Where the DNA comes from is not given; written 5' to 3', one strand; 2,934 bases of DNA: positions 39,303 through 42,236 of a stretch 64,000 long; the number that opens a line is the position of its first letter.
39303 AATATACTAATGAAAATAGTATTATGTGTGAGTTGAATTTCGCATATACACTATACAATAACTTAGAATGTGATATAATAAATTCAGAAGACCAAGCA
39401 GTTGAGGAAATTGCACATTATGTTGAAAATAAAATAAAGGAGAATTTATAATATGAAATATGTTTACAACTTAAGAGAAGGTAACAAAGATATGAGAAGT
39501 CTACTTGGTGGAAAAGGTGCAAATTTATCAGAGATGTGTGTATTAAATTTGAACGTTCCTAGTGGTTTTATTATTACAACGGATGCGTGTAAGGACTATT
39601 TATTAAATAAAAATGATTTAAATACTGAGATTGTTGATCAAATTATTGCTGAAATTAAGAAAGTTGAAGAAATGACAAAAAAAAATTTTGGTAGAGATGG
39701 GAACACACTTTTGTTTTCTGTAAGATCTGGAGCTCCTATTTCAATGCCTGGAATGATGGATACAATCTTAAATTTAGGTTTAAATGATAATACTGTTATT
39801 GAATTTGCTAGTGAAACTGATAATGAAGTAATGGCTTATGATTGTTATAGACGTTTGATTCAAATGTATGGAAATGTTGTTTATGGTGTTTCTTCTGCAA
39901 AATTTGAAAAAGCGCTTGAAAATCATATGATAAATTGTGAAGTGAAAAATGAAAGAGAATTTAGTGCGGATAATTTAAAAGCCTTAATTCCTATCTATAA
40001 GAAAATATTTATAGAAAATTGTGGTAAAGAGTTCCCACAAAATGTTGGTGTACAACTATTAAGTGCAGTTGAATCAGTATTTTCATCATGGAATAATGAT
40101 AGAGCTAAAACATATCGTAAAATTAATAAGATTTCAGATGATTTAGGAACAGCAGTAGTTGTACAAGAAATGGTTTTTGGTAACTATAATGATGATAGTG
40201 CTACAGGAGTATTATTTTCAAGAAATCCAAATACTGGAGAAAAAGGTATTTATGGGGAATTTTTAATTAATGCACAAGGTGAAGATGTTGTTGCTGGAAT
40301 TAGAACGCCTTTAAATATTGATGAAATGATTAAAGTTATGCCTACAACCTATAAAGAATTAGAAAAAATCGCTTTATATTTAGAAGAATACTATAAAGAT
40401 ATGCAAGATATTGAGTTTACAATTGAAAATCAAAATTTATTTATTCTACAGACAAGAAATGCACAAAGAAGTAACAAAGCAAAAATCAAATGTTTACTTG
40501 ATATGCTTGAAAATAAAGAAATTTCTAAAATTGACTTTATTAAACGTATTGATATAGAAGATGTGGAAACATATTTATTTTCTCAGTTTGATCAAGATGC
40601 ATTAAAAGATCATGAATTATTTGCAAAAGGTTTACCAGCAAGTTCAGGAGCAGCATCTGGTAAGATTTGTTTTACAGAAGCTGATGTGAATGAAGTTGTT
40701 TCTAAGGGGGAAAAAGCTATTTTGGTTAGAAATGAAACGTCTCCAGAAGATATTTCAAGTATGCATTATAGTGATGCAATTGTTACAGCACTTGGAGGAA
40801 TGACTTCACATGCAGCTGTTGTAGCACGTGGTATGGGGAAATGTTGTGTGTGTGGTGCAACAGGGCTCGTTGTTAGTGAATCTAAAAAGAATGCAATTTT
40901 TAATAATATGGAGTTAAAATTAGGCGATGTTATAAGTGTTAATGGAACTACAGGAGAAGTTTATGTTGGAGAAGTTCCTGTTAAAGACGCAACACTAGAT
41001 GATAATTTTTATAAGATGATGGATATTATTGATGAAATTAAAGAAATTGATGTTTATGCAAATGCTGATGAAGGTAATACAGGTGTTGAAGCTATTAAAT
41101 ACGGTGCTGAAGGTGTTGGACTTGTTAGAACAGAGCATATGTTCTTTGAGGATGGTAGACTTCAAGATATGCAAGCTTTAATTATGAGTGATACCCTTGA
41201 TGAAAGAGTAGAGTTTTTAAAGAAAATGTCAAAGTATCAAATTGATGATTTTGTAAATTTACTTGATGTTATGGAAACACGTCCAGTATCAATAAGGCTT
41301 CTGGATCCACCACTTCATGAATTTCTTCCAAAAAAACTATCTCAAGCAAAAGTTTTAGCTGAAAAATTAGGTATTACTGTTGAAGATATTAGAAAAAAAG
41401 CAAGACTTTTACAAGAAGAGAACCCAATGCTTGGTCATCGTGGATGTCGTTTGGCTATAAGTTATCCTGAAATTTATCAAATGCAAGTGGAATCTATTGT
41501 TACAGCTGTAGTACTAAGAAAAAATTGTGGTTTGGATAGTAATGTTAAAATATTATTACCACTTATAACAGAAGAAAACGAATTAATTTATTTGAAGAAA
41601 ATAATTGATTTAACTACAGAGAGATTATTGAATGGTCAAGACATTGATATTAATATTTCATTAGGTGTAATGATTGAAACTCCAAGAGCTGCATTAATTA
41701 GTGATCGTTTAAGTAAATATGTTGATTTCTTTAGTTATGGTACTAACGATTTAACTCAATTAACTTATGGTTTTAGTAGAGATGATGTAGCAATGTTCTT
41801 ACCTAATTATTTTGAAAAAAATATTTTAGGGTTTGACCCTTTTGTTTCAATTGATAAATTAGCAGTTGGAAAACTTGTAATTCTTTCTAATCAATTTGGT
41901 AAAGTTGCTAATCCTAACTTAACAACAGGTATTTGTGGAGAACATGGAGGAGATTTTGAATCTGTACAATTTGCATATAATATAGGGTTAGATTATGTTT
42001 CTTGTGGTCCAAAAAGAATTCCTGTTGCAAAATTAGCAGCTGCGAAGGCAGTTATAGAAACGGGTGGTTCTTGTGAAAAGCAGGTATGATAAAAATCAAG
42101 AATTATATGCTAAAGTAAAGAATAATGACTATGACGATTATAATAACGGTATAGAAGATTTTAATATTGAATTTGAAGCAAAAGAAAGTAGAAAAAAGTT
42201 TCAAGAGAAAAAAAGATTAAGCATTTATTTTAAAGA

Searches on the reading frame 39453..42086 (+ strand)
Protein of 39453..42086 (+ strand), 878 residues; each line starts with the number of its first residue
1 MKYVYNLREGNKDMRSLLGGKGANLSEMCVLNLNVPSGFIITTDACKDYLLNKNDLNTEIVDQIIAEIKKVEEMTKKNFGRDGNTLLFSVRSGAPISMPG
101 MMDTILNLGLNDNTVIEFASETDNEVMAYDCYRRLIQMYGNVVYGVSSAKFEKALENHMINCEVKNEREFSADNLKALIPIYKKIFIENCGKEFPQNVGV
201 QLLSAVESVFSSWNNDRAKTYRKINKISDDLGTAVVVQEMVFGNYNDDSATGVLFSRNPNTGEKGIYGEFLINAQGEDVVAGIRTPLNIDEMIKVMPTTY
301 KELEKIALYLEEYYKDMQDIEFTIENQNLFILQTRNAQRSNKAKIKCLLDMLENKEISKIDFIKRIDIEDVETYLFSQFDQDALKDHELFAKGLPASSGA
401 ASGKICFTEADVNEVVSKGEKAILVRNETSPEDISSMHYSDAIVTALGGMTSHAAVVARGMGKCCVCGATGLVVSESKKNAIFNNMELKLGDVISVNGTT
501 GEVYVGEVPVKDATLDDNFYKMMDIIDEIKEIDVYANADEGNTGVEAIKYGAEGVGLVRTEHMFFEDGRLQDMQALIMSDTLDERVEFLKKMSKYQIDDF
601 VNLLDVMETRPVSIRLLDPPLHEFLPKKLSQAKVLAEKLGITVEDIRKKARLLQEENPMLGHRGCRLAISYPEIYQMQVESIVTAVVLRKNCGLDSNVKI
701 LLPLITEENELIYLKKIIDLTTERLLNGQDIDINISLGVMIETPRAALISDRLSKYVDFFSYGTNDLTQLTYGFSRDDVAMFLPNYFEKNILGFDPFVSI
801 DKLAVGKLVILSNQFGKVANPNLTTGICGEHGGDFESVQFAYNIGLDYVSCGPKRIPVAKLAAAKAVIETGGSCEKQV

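Call 33: search_protein_families(library=pfam, proteins=[window:39453-42086:+], max_evalue=0.00001)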
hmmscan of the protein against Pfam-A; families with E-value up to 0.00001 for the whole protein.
window:39453-42086:+ (878 aa): 3 families
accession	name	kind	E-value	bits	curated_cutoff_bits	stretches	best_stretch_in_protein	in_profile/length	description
PF02896.24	PEP-utilizers_C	-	1.9e-70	237.8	22.8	1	520-866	8-291/293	PEP-utilising enzyme, PEP-binding domain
PF01326.24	PPDK_N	-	2.3e-52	178.7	27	2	16-288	2-219/328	Pyruvate phosphate dikinase, AMP/ATP-binding domain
PF00391.29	PEP-utilizers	-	4.2e-22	78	23.1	1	420-501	3-72/72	PEP-utilising enzyme, mobile domain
